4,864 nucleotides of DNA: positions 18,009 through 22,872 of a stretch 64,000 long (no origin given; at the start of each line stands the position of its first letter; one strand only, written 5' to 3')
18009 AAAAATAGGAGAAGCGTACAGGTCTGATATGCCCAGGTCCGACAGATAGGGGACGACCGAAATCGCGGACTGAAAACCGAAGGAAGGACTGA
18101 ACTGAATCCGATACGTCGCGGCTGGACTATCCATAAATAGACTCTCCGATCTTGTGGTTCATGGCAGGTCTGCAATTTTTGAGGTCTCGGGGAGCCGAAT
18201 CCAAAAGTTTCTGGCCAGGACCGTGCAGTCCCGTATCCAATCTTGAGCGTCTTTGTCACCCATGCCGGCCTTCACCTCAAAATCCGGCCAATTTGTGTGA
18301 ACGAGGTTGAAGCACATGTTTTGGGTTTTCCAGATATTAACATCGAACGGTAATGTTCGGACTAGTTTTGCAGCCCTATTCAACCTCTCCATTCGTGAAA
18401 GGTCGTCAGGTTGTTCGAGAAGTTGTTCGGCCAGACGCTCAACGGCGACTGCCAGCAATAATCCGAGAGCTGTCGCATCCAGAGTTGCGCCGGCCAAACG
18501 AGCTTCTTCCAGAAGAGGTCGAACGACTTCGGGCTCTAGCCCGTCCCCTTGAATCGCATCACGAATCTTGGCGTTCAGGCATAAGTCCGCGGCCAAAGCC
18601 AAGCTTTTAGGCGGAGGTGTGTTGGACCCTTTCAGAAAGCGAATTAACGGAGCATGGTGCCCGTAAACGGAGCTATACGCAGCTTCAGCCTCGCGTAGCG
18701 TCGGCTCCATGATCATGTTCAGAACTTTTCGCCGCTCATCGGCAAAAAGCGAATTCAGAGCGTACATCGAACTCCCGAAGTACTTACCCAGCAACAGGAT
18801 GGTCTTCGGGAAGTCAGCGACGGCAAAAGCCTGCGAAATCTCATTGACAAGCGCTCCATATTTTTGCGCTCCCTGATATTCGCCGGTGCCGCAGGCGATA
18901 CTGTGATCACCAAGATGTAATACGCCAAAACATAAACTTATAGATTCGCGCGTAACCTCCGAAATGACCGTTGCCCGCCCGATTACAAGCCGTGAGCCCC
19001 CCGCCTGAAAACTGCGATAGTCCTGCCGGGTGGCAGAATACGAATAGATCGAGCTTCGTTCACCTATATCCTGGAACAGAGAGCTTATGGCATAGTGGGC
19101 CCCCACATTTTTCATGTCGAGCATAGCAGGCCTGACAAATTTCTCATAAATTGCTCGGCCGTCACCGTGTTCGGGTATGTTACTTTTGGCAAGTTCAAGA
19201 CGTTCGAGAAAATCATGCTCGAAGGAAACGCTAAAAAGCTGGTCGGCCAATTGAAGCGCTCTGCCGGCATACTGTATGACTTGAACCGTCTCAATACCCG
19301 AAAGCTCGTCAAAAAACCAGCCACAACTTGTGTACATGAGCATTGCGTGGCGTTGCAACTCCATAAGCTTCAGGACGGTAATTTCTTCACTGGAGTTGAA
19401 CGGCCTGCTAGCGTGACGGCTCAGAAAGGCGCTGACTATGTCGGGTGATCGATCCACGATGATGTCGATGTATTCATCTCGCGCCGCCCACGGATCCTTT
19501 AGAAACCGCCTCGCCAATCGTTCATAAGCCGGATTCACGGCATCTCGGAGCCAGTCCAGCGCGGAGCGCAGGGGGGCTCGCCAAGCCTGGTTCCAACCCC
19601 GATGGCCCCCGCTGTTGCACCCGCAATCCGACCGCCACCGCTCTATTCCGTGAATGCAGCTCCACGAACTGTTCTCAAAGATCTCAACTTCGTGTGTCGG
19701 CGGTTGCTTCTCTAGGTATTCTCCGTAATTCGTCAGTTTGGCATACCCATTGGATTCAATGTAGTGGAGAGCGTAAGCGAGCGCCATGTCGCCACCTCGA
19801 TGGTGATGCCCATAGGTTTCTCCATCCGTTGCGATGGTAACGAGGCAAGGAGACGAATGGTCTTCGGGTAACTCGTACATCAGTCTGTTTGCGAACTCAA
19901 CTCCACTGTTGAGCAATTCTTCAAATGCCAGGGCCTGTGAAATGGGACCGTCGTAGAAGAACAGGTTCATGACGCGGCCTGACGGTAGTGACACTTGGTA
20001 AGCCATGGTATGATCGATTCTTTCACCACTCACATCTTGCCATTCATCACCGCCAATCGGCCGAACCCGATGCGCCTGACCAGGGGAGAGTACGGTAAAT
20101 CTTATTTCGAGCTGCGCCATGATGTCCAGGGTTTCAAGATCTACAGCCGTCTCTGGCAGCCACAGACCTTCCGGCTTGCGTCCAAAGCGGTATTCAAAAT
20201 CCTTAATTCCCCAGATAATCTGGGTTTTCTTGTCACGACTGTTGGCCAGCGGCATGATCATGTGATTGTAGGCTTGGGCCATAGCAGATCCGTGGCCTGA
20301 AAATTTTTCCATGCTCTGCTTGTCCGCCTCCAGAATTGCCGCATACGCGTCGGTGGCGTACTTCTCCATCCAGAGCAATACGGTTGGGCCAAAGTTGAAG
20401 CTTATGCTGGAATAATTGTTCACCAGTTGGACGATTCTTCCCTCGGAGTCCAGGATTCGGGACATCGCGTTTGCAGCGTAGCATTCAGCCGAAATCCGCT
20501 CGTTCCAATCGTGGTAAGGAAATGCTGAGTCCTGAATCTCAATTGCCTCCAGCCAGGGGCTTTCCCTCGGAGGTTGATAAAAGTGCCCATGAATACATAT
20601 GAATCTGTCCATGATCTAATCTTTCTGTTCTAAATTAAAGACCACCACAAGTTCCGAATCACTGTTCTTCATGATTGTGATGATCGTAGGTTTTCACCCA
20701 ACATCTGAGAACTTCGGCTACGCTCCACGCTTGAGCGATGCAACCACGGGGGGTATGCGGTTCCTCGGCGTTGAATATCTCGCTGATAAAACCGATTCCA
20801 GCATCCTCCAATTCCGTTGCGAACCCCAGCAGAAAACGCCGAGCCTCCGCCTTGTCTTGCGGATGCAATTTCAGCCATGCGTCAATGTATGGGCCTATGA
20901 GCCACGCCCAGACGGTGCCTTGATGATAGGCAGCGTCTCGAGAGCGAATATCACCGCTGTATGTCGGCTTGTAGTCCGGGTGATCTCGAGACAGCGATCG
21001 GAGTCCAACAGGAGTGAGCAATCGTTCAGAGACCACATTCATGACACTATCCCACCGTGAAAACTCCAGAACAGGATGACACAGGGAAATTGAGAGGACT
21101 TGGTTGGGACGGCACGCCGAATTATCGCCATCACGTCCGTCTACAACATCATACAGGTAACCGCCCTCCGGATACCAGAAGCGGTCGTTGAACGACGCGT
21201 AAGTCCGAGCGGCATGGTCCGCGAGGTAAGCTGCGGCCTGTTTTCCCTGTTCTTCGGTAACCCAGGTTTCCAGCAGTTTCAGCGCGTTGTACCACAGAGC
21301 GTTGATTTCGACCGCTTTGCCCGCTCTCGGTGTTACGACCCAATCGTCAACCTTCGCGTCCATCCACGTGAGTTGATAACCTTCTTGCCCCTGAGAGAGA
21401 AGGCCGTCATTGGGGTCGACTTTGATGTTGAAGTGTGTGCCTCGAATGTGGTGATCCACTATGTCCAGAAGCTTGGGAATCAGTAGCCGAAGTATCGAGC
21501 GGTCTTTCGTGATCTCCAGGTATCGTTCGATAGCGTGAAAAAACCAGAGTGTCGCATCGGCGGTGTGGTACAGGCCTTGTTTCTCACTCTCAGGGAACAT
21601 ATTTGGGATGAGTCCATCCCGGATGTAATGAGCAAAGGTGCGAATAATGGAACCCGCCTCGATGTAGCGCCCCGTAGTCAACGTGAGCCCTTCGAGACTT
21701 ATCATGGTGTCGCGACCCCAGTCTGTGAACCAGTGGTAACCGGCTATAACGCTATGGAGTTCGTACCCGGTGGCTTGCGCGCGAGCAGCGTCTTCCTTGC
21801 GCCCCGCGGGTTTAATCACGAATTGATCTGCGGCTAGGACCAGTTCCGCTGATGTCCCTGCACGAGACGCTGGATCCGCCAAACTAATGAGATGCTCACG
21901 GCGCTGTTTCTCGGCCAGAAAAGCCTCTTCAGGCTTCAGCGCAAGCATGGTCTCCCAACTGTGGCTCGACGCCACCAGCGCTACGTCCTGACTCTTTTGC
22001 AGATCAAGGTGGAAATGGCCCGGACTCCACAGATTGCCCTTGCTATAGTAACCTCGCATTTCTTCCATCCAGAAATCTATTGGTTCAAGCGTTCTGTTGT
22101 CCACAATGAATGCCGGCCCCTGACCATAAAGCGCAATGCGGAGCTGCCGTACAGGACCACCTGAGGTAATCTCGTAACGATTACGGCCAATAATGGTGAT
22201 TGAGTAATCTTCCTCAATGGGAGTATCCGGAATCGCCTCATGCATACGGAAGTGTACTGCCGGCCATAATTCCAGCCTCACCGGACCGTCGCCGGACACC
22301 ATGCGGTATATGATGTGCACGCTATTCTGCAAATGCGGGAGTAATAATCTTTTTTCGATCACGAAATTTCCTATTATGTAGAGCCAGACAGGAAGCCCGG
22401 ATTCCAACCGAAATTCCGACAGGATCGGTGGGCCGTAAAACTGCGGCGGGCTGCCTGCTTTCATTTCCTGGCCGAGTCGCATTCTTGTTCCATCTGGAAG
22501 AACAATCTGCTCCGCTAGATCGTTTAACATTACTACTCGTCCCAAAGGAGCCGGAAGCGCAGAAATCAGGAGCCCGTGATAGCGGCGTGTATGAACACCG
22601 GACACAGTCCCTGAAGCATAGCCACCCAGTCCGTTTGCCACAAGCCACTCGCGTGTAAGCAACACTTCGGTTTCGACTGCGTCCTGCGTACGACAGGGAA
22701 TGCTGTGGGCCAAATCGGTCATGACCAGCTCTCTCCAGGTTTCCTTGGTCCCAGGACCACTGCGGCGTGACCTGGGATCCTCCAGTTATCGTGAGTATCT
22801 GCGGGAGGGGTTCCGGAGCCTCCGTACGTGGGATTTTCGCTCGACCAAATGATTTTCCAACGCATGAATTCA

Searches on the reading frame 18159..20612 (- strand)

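Call 16: search_protein_families(library=pfam, proteins=[window:18159-20612:-], max_evalue=0.001)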
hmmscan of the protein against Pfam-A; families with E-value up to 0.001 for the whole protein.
window:18159-20612:- (817 aa): 2 families
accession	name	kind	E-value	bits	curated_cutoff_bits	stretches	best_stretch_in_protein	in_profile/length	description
PF12055.13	DUF3536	-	1.1e-117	392.9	25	1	340-623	1-284/284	Domain of unknown function (DUF3536)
PF03065.20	Glyco_hydro_57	-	4.3e-18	66.1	21.2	1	94-309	91-288/291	Glycosyl hydrolase family 57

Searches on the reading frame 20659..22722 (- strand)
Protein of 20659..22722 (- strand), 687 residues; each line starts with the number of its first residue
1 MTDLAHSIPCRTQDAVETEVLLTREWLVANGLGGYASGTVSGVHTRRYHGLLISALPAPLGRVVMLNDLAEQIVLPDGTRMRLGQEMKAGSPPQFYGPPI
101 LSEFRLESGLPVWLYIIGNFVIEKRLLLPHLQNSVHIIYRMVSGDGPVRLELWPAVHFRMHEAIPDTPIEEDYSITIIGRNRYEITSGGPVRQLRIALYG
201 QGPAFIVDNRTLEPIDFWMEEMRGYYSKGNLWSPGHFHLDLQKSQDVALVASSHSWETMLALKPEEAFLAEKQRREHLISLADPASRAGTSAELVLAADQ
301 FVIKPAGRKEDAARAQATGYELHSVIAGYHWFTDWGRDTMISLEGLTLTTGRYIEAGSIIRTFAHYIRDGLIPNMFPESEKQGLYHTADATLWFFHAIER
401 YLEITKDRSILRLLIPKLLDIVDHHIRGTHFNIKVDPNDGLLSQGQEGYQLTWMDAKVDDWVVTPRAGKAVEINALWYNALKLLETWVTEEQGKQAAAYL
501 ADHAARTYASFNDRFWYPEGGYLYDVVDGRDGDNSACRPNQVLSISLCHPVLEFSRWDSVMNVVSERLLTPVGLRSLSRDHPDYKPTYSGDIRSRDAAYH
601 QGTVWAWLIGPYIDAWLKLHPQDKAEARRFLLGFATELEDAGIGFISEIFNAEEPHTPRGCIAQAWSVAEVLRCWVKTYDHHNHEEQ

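Call 16: search_protein_families(library=pfam, proteins=[window:20659-22722:-], max_evalue=0.001)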
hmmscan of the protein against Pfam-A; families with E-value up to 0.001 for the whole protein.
window:20659-22722:- (687 aa): 3 families
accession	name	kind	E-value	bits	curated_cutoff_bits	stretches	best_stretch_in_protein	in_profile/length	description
PF06202.20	GDE_C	-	6.9e-127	423.8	21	1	299-673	4-367/367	Amylo-alpha-1,6-glucosidase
PF12439.13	GDE_N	-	3.4e-52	177.5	27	1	24-247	1-218/219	Glycogen debranching enzyme N terminal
PF22422.2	MGH1-like_GH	-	8.7e-08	32.6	27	1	464-609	166-301/356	Mannosylglycerate hydrolase MGH1-like glycoside hydrolase domain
